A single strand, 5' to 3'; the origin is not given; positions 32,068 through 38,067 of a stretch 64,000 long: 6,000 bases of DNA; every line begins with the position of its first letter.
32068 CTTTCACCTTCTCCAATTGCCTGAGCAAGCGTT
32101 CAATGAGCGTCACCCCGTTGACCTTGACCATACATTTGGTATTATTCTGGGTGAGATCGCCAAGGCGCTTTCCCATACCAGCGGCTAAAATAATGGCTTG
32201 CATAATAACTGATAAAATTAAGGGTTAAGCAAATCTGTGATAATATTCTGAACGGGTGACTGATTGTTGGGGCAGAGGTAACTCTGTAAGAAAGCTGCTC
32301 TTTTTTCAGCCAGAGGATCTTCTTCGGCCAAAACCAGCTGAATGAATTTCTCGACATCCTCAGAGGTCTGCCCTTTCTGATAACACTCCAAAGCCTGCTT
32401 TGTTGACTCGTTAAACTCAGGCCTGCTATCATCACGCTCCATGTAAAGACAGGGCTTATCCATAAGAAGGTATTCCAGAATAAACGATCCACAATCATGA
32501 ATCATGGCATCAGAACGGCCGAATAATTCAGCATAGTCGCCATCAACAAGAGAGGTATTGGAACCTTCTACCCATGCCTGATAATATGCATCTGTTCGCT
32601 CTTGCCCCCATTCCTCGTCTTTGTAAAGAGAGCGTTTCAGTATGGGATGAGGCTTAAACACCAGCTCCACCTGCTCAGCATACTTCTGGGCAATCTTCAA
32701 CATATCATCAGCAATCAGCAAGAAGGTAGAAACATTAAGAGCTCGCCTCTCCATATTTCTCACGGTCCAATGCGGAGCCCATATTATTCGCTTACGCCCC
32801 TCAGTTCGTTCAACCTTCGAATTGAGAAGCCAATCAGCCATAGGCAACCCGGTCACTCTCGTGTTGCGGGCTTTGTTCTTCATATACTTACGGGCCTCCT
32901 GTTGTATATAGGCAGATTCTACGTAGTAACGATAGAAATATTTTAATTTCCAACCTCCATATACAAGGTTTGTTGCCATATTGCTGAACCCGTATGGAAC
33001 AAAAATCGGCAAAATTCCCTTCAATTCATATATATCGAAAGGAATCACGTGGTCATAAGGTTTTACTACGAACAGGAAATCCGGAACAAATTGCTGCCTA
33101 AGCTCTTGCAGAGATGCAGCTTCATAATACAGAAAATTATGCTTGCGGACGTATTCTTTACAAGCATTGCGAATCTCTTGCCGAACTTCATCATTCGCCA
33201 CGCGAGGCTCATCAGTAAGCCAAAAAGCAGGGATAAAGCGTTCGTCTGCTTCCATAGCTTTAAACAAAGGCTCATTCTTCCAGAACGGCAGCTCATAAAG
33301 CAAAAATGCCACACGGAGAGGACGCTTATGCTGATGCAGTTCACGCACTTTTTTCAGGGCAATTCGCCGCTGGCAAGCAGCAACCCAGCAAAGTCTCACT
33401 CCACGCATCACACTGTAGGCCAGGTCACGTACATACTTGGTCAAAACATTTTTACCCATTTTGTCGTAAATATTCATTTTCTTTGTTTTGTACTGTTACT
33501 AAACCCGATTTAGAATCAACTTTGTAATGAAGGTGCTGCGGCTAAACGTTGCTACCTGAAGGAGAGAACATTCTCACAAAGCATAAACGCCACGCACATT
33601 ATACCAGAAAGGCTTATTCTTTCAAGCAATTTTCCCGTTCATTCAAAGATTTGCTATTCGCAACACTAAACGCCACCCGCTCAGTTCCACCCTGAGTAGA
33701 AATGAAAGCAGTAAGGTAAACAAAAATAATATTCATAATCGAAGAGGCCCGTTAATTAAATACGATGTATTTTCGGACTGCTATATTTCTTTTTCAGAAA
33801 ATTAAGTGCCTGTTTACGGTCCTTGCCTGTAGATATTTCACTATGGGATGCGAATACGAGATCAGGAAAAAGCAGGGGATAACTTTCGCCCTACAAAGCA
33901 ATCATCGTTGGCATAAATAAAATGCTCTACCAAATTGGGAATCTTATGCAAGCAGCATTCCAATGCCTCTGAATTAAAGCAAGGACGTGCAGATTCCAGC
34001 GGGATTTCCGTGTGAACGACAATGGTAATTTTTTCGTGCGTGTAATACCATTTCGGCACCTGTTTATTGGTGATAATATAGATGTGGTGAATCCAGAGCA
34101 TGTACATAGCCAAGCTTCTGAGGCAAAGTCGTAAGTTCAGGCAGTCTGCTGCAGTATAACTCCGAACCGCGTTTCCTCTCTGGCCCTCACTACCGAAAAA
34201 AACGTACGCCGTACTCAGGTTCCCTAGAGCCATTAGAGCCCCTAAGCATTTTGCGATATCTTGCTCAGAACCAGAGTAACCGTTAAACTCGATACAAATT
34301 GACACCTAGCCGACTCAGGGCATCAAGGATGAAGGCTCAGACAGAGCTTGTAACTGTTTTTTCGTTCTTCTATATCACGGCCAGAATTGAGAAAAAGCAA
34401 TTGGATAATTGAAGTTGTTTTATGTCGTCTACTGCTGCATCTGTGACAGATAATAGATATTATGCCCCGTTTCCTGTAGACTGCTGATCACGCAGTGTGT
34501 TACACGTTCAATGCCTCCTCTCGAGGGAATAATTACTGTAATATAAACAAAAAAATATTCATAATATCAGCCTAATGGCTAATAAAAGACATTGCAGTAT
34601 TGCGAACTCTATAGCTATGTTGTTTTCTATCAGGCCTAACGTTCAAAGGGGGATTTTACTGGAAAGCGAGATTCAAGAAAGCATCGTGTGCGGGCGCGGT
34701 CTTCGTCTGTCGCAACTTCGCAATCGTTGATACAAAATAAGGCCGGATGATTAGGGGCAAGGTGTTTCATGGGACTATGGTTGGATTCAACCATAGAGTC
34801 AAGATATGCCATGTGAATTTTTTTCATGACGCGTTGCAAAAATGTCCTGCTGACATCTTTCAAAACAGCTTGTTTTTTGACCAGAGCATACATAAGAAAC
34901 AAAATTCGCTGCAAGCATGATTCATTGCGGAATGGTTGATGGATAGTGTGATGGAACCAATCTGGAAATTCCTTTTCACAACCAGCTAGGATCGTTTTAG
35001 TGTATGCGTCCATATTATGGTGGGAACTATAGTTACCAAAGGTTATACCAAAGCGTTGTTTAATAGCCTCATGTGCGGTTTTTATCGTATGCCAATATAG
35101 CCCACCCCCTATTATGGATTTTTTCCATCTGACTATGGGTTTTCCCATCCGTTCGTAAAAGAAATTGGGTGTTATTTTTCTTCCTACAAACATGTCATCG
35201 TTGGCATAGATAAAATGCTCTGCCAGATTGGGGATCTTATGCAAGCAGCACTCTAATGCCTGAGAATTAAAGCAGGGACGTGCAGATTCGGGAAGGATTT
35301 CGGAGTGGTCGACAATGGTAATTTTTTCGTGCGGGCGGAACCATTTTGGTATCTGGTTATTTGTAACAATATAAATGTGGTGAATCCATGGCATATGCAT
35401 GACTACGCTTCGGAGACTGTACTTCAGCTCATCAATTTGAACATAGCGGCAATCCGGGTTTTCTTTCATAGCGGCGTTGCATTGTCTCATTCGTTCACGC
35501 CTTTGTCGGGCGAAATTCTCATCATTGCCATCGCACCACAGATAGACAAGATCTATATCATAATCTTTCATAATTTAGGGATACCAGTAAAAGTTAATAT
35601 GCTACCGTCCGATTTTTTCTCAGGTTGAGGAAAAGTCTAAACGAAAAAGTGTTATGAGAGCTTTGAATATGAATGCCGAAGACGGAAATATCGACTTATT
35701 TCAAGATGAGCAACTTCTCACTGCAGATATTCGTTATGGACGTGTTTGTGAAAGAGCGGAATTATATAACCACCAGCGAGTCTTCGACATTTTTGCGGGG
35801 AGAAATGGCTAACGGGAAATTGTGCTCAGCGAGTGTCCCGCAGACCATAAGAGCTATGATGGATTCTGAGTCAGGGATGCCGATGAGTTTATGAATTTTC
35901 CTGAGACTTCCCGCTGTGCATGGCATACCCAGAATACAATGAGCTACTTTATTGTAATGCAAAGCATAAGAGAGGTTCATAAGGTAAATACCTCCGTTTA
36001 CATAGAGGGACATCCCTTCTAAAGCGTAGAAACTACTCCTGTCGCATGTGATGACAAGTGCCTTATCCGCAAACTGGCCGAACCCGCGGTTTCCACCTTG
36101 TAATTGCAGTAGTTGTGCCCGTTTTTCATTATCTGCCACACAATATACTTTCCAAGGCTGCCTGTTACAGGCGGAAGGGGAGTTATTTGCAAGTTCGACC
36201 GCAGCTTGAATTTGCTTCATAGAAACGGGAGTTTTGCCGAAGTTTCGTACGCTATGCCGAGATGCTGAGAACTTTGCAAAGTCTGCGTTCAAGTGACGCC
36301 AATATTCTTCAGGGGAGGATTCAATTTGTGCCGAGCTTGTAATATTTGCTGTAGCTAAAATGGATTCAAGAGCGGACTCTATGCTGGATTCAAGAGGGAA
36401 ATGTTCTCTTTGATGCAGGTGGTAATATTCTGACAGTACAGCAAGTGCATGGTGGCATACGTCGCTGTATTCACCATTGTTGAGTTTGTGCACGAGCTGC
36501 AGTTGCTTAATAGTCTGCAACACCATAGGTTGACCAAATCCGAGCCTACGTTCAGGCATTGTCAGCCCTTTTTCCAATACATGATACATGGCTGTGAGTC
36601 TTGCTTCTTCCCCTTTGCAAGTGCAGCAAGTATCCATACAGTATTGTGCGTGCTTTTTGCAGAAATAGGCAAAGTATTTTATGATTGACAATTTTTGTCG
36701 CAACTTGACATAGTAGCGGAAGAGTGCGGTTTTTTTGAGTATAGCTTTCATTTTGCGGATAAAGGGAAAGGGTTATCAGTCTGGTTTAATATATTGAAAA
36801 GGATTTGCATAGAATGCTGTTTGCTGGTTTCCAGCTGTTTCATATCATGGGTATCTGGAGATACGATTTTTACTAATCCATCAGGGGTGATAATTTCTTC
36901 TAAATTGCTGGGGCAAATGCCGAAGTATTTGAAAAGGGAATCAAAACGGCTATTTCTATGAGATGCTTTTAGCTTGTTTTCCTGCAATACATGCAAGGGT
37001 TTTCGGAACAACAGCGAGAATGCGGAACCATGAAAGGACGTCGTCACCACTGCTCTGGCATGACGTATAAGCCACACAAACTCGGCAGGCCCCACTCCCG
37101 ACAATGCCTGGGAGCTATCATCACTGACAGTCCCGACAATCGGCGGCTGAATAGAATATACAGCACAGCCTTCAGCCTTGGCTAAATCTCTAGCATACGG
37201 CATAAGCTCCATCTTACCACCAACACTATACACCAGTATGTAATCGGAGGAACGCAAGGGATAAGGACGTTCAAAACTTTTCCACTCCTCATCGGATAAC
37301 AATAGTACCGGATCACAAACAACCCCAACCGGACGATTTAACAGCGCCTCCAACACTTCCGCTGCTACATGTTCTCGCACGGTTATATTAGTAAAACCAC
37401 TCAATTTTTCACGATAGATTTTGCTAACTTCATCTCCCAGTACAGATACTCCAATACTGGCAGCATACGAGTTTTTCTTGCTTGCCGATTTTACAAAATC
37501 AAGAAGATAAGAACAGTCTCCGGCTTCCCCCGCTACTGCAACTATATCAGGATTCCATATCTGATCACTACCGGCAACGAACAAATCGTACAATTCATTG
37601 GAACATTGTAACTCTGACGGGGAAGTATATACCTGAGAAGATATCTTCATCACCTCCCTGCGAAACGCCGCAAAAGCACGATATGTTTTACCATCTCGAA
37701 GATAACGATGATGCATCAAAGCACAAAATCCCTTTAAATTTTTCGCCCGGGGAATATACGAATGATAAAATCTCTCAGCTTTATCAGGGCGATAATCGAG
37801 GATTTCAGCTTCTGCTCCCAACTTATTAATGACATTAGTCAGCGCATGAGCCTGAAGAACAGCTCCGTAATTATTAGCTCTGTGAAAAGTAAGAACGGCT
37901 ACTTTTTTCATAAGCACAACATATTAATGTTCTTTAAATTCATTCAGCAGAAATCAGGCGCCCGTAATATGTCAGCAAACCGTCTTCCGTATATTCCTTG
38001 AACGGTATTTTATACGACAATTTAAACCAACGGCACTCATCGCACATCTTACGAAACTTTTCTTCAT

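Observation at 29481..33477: Candidate pathway for an opine-like phospho-substituent (e.g. N-carboxyethyl-ethanolamine phosphate) on a surface glycan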

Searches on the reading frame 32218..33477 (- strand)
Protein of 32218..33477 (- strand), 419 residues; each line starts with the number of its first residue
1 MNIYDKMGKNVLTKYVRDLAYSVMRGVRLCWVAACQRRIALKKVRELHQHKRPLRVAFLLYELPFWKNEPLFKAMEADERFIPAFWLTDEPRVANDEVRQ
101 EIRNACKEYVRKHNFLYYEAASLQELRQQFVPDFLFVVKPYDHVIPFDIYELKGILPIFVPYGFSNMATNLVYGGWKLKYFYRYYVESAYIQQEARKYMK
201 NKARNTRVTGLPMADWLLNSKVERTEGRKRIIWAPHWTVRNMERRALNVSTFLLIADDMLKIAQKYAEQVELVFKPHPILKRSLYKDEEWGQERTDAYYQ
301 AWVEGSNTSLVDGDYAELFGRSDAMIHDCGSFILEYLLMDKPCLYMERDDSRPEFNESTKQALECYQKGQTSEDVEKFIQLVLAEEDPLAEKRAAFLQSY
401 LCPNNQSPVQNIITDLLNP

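Call 4: search_protein_families(library=pfam, proteins=[window:32218-33477:-], max_evalue=0.01)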
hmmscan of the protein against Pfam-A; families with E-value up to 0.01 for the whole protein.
window:32218-33477:- (419 aa): 2 families
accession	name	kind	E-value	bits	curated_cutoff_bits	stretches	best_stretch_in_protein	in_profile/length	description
PF04464.20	Glyphos_transf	-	1.2e-10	41.3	22.1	1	186-400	140-349/367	CDP-Glycerol:Poly(glycerophosphate) glycerophosphotransferase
PF02350.25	Epimerase_2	-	0.0042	16.4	30.6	1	205-385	146-319/347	UDP-N-acetylglucosamine 2-epimerase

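Call 5: search_protein_families(library=ncbifam, proteins=[window:32218-33477:-], max_evalue=0.01)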
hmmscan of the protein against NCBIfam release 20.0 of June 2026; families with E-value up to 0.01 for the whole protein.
window:32218-33477:- (419 aa): 1 family
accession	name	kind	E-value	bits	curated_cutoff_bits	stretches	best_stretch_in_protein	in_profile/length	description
TIGR04396.2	surf_polysacc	subfamily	0.0031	16.7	125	0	258-416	209-359/427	surface carbohydrate biosynthesis protein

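Call 78: search_solved_structures(query=window:32218-33477:-, max_evalue=1, show_alignments=1)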
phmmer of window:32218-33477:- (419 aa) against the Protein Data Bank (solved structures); distinct sequences matched with E-value up to 1: 0.

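Call 84: predict_structure(protein=window:32218-33477:-)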
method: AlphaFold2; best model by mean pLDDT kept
length: 419 residues; sequences in the alignment: 1
mean_pLDDT: 36.5   pTM: 0.28
mean pLDDT of the five models: 36.5, 34.7, 34.6, 32.5, 31.0
residues with pLDDT >= 90: 0; 70-90: 4; 50-70: 58; < 50: 357
segments of 3 or more residues with pLDDT < 50: 1-71, 74-84, 88-94, 131-372, 395-410
pLDDT, mean of each block of 10 residues (from residue 1): 30 31 28 30 36 44 46 45 48 56 65 62 51 40 30 33 26 28 27 33 30 30 26 23 24 28 29 25 31 34 30 28 28 34 27 40 42 50 52 47 42 51
secondary structure, 60 per line:
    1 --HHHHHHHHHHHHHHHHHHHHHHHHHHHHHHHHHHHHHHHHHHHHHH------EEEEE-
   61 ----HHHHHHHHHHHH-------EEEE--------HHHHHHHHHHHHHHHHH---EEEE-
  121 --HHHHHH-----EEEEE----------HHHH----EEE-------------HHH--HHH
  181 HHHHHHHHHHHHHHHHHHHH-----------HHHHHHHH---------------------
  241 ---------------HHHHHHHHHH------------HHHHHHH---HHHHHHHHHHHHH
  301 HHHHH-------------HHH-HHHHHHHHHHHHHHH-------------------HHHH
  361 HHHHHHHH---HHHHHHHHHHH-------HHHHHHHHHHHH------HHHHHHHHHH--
elements in order: H3-48 E55-59 H65-76 E84-87 H96-112 E116-119 H123-128 E134-138 H149-152 E157-159 H178-200 H212-219 H256-265 H278-284 H288-305 H323-337 H357-368 H372-382 H390-401 H408-417

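Call 86: search_protein_families(library=pfam, alignment_id=A2, max_evalue=0.01)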
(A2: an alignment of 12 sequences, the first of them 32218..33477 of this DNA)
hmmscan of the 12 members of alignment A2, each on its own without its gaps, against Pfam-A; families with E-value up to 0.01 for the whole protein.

A. member 1, window:32218-33477:- (419 aa): 2 families
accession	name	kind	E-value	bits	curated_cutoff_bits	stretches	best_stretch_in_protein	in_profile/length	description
PF04464.20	Glyphos_transf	-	1.2e-10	41.3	22.1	1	186-400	140-349/367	CDP-Glycerol:Poly(glycerophosphate) glycerophosphotransferase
PF02350.25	Epimerase_2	-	0.0042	16.4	30.6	1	205-385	146-319/347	UDP-N-acetylglucosamine 2-epimerase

B. families by the number of members that match (of 12 scanned): 2 families
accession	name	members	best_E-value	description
PF04464.20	Glyphos_transf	11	3.7e-11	CDP-Glycerol:Poly(glycerophosphate) glycerophosphotransferase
PF02350.25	Epimerase_2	4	0.00033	UDP-N-acetylglucosamine 2-epimerase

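Call 87: search_solved_structures(query=A2, max_evalue=1, show_alignments=1)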
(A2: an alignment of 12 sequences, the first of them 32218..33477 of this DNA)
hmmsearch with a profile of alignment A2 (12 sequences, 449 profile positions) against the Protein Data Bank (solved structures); distinct sequences matched with E-value up to 1: 2.
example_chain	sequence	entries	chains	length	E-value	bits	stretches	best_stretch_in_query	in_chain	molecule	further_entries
8va1_A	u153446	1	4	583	1.7e-09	40.4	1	197-373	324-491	Teichoic acid ribitol-phosphate polymerase TarL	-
4wyi_A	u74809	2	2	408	0.18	13.9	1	135-242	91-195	Monogalactosyldiacylglycerol synthase 1, chloroplastic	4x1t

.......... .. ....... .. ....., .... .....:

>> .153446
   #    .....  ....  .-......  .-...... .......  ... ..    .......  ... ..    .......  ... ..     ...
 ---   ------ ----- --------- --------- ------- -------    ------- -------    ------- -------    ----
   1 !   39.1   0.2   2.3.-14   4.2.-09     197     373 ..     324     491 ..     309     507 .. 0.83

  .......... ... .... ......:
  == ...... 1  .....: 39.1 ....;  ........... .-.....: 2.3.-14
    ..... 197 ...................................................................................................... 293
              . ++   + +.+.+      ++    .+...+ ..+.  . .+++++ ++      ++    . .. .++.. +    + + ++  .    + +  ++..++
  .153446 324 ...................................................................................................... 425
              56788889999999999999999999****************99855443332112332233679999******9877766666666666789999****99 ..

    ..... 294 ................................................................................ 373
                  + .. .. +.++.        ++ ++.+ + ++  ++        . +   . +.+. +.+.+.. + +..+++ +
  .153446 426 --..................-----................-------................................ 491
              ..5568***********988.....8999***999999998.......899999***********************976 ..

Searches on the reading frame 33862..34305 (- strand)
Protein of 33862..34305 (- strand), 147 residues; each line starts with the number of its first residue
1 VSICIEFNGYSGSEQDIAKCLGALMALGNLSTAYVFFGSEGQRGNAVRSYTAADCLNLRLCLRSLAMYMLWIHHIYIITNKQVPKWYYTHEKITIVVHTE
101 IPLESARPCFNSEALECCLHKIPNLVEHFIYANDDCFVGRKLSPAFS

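Call 4: search_protein_families(library=pfam, proteins=[window:33862-34305:-], max_evalue=0.01)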
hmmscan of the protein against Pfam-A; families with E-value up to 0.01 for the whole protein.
window:33862-34305:- (147 aa): 1 family
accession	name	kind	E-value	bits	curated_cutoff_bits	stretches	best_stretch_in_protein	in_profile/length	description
PF11380.13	Stealth_CR2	-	3.7e-29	101.5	39.4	1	54-144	4-96/108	Stealth protein CR2, conserved region 2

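Call 5: search_protein_families(library=ncbifam, proteins=[window:33862-34305:-], max_evalue=0.01)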
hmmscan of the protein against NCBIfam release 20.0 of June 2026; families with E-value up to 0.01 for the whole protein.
window:33862-34305:- (147 aa): 0 families

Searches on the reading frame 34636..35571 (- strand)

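Call 4: search_protein_families(library=pfam, proteins=[window:34636-35571:-], max_evalue=0.01)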
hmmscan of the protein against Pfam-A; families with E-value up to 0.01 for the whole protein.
window:34636-35571:- (311 aa): 3 families
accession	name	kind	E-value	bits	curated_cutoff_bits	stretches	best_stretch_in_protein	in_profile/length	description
PF11380.13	Stealth_CR2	-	1e-39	135.4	39.4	1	42-144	1-105/108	Stealth protein CR2, conserved region 2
PF17103.10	Stealth_CR4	-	4.9e-06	26.8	27.4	1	277-311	9-45/55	Stealth protein CR4, conserved region 4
PF17101.10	Stealth_CR1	-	1.1e-05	25.5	27.2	1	5-29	2-26/29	Stealth protein CR1, conserved region 1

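Call 5: search_protein_families(library=ncbifam, proteins=[window:34636-35571:-], max_evalue=0.01)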
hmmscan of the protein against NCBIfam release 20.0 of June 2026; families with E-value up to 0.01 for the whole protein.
window:34636-35571:- (311 aa): 0 families

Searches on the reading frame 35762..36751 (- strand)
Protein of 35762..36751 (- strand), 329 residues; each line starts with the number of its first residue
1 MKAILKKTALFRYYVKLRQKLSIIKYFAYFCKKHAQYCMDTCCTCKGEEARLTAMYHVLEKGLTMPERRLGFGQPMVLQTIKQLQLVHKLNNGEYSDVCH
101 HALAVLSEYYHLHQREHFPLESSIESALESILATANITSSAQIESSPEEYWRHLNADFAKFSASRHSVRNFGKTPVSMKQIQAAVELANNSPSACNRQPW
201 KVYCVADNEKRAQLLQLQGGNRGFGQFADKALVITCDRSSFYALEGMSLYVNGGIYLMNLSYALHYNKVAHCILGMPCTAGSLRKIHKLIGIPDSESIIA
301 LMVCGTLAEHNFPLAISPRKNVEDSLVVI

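Call 4: search_protein_families(library=pfam, proteins=[window:35762-36751:-], max_evalue=0.01)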
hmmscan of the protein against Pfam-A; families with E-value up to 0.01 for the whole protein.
window:35762-36751:- (329 aa): 2 families
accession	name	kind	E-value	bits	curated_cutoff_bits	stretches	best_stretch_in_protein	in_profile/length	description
PF00881.29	Nitroreductase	-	1.9e-17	64.4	23.5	1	164-216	3-55/167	Nitroreductase family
PF14512.11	TM1586_NiRdase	-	1.9e-05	24.8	27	1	179-213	158-192/215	Putative TM nitroreductase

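Call 5: search_protein_families(library=ncbifam, proteins=[window:35762-36751:-], max_evalue=0.01)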
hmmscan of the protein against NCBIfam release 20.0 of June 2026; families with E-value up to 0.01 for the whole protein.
window:35762-36751:- (329 aa): 6 families
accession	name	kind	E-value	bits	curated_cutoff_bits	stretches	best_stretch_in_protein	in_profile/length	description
TIGR02476.1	BluB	equivalog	5.6e-08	32.4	150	1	156-218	7-69/205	5,6-dimethylbenzimidazole synthase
NF003768.0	PRK05365.1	equivalog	1.4e-06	28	152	1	164-238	20-95/200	malonic semialdehyde reductase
TIGR03553.1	F420_FbiB_CTERM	equivalog_domain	5.8e-06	26.2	249.55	1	164-216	5-57/194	F420 biosynthesis protein FbiB, C-terminal domain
NF009810.0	PRK13294.1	equivalog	7.2e-06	25.1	304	1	162-216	258-312/449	coenzyme F420-0:L-glutamate ligase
NF008275.0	PRK11053.1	equivalog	0.0003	20.3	227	1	157-214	2-60/217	oxygen-insensitive NAD(P)H nitroreductase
NF008033.1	PRK10765.1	equivalog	0.00045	19.7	223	1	164-226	10-72/240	oxygen-insensitive NADPH nitroreductase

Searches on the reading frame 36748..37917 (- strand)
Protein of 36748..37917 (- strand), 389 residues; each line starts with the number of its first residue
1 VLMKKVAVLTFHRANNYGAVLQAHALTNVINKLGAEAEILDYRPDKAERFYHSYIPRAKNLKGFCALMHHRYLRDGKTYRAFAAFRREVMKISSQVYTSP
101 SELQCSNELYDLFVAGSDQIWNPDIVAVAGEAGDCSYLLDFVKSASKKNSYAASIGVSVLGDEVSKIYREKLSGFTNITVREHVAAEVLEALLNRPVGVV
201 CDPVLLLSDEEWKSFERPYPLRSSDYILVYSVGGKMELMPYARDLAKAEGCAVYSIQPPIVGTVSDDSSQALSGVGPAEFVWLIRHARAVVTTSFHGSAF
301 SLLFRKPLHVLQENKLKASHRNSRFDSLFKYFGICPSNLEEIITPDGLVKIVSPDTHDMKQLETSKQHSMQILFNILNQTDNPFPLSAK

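Call 4: search_protein_families(library=pfam, proteins=[window:36748-37917:-], max_evalue=0.01)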
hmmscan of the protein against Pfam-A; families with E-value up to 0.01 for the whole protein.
window:36748-37917:- (389 aa): 1 family
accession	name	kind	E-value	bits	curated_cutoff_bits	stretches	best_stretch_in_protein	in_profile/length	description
PF04230.19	PS_pyruv_trans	-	6.4e-33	115.3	25.3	1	16-311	1-276/280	Polysaccharide pyruvyl transferase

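Call 5: search_protein_families(library=ncbifam, proteins=[window:36748-37917:-], max_evalue=0.01)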
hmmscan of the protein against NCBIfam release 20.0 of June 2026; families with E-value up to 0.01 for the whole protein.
window:36748-37917:- (389 aa): 1 family
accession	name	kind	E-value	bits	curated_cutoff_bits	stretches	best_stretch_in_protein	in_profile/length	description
TIGR03609.1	S_layer_CsaB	equivalog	0.00021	20.7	213.1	1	146-216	99-169/301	polysaccharide pyruvyl transferase CsaB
